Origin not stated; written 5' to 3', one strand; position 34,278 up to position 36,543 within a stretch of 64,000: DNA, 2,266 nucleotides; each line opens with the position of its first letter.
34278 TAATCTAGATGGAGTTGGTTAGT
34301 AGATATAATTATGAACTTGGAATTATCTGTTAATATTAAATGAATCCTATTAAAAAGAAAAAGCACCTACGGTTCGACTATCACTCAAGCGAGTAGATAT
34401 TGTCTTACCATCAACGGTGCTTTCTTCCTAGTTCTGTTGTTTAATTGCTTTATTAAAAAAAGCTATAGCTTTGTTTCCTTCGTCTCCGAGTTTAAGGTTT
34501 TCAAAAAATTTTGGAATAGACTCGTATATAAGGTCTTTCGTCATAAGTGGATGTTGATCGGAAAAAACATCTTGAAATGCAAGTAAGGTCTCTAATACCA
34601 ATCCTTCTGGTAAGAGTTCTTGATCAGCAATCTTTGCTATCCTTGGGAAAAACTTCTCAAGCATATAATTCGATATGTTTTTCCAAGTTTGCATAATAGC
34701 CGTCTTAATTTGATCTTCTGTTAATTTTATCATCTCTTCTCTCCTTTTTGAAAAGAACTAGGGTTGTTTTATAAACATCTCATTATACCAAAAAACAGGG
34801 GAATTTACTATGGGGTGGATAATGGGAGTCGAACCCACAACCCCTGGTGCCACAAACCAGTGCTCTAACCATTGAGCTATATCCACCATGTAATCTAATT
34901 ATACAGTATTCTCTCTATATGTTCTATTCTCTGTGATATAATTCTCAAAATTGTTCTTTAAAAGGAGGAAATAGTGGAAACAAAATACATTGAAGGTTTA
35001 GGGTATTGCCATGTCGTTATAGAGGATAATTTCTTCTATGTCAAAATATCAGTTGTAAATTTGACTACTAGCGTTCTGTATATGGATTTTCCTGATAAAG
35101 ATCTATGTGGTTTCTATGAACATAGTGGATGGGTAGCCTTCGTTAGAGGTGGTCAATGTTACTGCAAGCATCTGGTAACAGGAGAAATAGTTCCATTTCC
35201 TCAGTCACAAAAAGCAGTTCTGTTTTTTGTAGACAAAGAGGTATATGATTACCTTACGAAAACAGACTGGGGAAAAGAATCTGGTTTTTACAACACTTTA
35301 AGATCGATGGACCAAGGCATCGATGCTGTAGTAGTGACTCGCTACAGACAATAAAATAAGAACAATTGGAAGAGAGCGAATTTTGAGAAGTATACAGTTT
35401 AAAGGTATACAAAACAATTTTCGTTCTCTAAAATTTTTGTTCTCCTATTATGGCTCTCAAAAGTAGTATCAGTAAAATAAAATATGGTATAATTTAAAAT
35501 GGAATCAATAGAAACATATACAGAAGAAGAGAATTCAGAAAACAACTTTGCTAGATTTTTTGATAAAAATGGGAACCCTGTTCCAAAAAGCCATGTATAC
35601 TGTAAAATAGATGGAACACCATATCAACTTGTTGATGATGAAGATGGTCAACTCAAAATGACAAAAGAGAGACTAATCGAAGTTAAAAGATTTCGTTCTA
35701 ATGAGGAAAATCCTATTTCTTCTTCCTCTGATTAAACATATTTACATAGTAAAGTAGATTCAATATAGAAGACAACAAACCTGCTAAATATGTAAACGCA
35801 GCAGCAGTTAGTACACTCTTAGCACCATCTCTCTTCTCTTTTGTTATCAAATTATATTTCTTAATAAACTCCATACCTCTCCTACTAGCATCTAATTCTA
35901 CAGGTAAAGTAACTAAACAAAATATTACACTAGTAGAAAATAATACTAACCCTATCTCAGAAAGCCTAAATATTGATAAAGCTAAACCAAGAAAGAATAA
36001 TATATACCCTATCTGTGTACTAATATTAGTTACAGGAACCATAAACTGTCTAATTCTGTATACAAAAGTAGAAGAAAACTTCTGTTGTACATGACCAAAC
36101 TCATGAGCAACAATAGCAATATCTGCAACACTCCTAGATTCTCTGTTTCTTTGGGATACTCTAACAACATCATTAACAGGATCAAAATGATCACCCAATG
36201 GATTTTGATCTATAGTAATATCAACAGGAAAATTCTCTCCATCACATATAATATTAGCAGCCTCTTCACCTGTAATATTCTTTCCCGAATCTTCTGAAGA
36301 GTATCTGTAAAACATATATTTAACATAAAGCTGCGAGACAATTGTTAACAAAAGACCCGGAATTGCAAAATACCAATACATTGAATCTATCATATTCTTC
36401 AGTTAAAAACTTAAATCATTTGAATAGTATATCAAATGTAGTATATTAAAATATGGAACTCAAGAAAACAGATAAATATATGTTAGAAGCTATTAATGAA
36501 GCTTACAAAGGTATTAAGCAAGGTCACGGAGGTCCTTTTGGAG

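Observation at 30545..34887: tRNA-His-adjacent cluster of uncharacterised genes including a JAB/MPN-like motif protein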

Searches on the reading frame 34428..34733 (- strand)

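Call 4: search_protein_families(library=pfam, proteins=[window:34428-34733:-], max_evalue=1)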
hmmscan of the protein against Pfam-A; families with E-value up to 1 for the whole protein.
window:34428-34733:- (101 aa): 0 families

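Call 5: search_protein_families(library=padloc, proteins=[window:34428-34733:-], max_evalue=1)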
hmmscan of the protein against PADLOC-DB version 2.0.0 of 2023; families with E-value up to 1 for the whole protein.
window:34428-34733:- (101 aa): 0 families

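Call 6: search_protein_families(library=phrogs, proteins=[window:34428-34733:-], max_evalue=1)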
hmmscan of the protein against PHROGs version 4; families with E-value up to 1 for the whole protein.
window:34428-34733:- (101 aa): 1 family
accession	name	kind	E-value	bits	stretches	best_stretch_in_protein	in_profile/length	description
phrog_27128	-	unknown function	0.033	15.5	1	39-88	25-70/74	-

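Call 7: search_protein_families(library=ncbifam, proteins=[window:34428-34733:-], max_evalue=1)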
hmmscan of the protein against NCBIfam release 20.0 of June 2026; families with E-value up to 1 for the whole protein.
window:34428-34733:- (101 aa): 1 family
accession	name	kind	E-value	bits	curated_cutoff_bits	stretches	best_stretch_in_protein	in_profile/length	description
NF000751.1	PRK00045.4-1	equivalog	0.0005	19.2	478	1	3-97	304-399/426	glutamyl-tRNA reductase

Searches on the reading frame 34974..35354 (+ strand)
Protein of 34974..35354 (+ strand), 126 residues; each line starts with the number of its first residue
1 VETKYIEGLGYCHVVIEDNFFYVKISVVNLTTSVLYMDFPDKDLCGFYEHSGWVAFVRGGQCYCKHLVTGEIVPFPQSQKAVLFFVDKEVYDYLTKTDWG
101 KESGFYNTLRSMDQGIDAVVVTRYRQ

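Call 4: search_protein_families(library=pfam, proteins=[window:34974-35354:+], max_evalue=1)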
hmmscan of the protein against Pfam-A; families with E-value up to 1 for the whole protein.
window:34974-35354:+ (126 aa): 0 families

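Call 5: search_protein_families(library=padloc, proteins=[window:34974-35354:+], max_evalue=1)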
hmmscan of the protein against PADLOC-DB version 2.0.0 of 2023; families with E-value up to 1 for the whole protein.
window:34974-35354:+ (126 aa): 0 families

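Call 6: search_protein_families(library=phrogs, proteins=[window:34974-35354:+], max_evalue=1)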
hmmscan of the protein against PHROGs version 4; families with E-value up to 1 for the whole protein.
window:34974-35354:+ (126 aa): 2 families
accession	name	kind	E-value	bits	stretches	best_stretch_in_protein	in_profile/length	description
phrog_17398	-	unknown function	0.013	16.1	1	47-84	22-59/68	-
phrog_13973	-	unknown function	0.074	14.4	1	6-78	24-96/102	-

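Call 7: search_protein_families(library=ncbifam, proteins=[window:34974-35354:+], max_evalue=1)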
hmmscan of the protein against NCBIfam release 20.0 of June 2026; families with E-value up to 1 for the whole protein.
window:34974-35354:+ (126 aa): 0 families

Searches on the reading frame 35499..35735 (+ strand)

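Call 4: search_protein_families(library=pfam, proteins=[window:35499-35735:+], max_evalue=1)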
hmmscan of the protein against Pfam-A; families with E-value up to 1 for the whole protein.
window:35499-35735:+ (78 aa): 2 families
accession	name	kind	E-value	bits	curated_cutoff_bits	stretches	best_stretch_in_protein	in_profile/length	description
PF18976.5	DUF5712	-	0.036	14.2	25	1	6-49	22-67/289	Family of unknown function (DUF5712)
PF02369.22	Big_1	-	0.25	11.9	34.9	1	18-53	23-63/93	Bacterial Ig-like domain (group 1)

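Call 5: search_protein_families(library=padloc, proteins=[window:35499-35735:+], max_evalue=1)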
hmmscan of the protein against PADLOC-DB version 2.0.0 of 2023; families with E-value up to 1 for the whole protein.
window:35499-35735:+ (78 aa): 0 families

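Call 6: search_protein_families(library=phrogs, proteins=[window:35499-35735:+], max_evalue=1)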
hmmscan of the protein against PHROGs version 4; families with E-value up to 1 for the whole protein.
window:35499-35735:+ (78 aa): 0 families

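Call 7: search_protein_families(library=ncbifam, proteins=[window:35499-35735:+], max_evalue=1)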
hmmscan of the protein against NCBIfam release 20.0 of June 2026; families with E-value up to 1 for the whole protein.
window:35499-35735:+ (78 aa): 0 families

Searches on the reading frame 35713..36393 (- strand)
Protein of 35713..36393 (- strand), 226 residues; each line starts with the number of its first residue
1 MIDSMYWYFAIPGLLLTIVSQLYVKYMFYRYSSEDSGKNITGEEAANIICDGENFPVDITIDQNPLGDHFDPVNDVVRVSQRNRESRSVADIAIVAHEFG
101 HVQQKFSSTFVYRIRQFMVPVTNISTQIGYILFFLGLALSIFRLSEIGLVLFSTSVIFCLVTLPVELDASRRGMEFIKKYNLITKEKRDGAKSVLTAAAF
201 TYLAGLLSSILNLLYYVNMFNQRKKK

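Call 4: search_protein_families(library=pfam, proteins=[window:35713-36393:-], max_evalue=1)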
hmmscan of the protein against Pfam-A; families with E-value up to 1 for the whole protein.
window:35713-36393:- (226 aa): 2 families
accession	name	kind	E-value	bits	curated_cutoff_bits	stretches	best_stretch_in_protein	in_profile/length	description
PF04298.18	Zn_peptidase_2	-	8.4e-61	205.7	27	1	6-220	1-217/218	Putative neutral zinc metallopeptidase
PF13699.11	eCIS_core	-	0.22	12.1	22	1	79-105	49-75/79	eCIS core domain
